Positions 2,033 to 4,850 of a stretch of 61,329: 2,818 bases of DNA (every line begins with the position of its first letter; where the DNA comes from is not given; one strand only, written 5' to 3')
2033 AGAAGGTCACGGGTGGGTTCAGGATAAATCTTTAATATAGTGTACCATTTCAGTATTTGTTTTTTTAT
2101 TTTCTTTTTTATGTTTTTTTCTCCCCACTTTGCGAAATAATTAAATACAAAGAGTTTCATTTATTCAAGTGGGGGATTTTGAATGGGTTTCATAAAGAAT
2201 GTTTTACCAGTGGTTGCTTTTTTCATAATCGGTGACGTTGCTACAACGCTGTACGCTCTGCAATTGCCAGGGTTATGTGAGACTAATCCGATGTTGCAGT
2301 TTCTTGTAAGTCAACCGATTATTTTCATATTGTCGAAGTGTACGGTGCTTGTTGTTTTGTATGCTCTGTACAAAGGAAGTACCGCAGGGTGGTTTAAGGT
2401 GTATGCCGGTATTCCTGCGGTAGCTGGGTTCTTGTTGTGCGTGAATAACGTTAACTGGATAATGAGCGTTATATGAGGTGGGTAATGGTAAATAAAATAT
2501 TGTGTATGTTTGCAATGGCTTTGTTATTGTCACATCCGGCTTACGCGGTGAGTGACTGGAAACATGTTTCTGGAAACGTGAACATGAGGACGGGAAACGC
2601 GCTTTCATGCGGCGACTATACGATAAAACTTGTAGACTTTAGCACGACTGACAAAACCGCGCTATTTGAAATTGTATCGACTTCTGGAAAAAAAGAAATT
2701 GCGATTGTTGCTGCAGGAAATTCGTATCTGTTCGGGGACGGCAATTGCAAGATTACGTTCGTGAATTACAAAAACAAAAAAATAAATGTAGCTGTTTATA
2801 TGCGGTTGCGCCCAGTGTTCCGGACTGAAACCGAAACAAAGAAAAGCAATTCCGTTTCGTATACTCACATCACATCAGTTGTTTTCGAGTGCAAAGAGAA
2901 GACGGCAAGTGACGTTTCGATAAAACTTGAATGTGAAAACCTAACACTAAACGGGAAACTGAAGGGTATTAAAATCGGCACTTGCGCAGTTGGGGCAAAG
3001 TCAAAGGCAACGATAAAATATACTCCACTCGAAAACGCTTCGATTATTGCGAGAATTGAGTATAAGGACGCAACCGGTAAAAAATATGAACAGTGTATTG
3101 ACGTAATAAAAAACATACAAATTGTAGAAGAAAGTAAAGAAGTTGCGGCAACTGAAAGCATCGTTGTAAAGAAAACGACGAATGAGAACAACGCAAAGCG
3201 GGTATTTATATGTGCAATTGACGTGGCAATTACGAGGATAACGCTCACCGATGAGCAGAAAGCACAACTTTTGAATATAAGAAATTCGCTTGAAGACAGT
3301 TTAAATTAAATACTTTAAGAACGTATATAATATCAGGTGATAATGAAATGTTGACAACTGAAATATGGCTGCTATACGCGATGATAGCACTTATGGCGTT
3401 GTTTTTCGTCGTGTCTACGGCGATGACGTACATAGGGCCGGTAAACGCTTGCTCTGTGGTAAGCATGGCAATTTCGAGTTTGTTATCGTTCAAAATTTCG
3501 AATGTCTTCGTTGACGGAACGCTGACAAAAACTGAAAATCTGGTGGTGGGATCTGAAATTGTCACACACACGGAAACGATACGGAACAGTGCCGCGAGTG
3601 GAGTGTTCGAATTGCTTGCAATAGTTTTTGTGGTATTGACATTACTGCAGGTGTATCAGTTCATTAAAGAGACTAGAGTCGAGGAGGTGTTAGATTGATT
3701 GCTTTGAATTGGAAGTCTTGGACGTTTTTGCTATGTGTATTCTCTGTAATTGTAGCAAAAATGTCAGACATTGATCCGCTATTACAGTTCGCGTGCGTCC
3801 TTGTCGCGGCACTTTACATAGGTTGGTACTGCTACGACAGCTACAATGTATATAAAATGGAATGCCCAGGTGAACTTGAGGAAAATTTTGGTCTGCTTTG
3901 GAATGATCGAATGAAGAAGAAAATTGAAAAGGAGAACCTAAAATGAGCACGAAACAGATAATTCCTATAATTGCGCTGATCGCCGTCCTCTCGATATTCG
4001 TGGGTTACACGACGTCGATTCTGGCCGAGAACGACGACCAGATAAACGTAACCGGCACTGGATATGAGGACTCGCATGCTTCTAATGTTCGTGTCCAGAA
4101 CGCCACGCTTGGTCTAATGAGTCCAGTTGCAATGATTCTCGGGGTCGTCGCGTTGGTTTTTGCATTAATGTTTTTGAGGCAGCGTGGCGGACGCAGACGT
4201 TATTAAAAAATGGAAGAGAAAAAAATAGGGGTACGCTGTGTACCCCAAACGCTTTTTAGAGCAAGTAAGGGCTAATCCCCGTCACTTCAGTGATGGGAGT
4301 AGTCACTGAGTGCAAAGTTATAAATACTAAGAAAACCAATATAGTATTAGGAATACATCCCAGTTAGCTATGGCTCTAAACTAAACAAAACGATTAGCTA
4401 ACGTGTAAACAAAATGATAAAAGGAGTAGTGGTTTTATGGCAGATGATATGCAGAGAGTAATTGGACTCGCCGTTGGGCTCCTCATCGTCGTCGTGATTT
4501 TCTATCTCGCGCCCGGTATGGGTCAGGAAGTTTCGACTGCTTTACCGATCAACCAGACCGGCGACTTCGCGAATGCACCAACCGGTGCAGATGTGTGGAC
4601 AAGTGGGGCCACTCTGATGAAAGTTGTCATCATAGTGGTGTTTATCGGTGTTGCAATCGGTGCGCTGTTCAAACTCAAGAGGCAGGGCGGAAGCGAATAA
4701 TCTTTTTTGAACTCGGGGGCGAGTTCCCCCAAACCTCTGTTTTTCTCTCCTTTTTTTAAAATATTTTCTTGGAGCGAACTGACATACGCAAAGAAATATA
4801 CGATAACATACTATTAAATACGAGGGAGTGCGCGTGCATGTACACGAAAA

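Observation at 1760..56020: Highly over-represented, transcription-co-oriented dispersed motif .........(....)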

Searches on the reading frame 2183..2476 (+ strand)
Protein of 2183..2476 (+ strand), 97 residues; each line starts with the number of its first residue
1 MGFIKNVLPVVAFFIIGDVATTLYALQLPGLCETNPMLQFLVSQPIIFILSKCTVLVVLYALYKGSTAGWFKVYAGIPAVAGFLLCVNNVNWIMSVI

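Call 55: search_protein_families(library=pfam, proteins=[window:2183-2476:+], max_evalue=0.05)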
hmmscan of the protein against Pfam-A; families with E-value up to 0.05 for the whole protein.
window:2183-2476:+ (97 aa): 1 family
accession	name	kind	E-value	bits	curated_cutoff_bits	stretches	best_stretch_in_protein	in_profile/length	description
PF18902.5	DUF5658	-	1.5e-08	35.8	25.2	1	13-89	2-81/82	Domain of unknown function (DUF5658)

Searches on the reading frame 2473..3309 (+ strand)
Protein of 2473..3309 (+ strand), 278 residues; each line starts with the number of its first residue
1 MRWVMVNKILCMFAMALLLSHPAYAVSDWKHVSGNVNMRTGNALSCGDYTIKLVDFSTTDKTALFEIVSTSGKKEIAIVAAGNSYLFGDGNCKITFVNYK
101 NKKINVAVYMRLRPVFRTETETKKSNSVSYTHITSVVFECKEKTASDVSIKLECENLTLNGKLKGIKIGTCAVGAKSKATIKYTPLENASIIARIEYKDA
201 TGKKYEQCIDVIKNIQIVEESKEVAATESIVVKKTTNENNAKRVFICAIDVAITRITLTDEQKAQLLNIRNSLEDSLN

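Call 9: search_protein_families(library=pfam, proteins=[window:2473-3309:+], max_evalue=0.001)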
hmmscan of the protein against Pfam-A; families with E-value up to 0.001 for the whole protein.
window:2473-3309:+ (278 aa): 0 families

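Call 16: search_protein_families(library=phrogs, proteins=[window:2473-3309:+], max_evalue=0.01)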
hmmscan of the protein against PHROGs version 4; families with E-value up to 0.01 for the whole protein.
window:2473-3309:+ (278 aa): 0 families

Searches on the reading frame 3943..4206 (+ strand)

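Call 55: search_protein_families(library=pfam, proteins=[window:3943-4206:+], max_evalue=0.05)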
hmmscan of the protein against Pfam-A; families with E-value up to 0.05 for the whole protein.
window:3943-4206:+ (87 aa): 1 family
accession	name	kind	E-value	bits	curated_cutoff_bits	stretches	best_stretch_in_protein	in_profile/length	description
PF13273.12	DUF4064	-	0.022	15.4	32.1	1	9-76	10-73/102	Protein of unknown function (DUF4064)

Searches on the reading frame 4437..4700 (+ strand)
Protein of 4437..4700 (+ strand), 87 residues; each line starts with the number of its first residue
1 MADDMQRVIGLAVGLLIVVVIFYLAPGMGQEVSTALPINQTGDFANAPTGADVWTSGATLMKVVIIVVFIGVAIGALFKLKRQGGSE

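Call 55: search_protein_families(library=pfam, proteins=[window:4437-4700:+], max_evalue=0.05)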
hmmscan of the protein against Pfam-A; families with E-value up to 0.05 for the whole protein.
window:4437-4700:+ (87 aa): 1 family
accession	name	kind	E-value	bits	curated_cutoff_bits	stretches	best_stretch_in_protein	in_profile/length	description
PF01708.21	Gemini_mov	-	0.0042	17.3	25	0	34-78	6-52/92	Geminivirus putative movement protein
